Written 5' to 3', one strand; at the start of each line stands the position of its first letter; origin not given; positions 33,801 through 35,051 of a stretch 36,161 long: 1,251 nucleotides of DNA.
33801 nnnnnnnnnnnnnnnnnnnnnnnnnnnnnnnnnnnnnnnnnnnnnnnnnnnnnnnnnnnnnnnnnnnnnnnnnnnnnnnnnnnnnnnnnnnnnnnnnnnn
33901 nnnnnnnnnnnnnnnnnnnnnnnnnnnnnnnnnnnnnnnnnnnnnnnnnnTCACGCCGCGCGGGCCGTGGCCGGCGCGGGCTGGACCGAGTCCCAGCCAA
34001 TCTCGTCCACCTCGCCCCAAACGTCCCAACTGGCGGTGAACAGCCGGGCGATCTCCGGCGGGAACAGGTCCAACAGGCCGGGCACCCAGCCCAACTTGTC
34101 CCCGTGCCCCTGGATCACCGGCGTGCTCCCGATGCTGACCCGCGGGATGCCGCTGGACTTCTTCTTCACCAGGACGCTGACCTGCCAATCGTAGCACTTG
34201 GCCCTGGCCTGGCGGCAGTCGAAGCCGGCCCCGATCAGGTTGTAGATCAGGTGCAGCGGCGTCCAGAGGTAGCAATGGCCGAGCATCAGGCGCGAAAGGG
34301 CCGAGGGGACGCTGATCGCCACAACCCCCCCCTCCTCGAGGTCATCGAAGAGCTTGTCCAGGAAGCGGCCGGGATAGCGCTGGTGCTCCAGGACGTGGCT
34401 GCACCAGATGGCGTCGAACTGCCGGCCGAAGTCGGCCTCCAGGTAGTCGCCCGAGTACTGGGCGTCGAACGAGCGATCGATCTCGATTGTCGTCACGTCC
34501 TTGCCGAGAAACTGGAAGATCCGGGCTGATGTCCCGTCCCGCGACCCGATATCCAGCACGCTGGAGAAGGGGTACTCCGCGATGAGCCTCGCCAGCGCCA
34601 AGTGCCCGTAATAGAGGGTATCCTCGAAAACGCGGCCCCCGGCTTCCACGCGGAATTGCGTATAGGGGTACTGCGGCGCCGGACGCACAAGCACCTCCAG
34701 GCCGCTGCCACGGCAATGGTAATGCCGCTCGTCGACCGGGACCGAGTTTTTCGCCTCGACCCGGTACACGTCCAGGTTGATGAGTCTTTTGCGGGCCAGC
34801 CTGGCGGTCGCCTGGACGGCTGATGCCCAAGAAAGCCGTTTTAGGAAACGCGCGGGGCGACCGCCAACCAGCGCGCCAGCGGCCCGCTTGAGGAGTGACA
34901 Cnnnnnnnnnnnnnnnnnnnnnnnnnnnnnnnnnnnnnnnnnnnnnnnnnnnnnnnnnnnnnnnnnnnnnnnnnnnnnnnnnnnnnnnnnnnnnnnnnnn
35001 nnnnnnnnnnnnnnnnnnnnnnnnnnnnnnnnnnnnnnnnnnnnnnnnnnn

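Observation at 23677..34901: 11-kb ABC-transporter-dependent glycan operon with three methyltransferases and a cobalamin radical SAM enzyme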

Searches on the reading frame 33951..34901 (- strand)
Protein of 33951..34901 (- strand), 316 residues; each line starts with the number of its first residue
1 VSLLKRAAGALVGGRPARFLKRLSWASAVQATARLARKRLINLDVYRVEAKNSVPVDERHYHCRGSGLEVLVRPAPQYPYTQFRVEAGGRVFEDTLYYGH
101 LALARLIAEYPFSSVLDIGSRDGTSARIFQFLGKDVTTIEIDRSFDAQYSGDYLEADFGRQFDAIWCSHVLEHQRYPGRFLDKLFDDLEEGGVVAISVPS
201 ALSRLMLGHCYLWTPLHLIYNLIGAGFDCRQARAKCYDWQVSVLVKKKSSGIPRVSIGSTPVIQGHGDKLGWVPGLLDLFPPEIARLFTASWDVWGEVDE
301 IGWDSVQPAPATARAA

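Call 71: search_solved_structures(query=window:33951-34901:-, max_evalue=0.01)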
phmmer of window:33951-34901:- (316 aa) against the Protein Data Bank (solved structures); distinct sequences matched with E-value up to 0.01: 0.
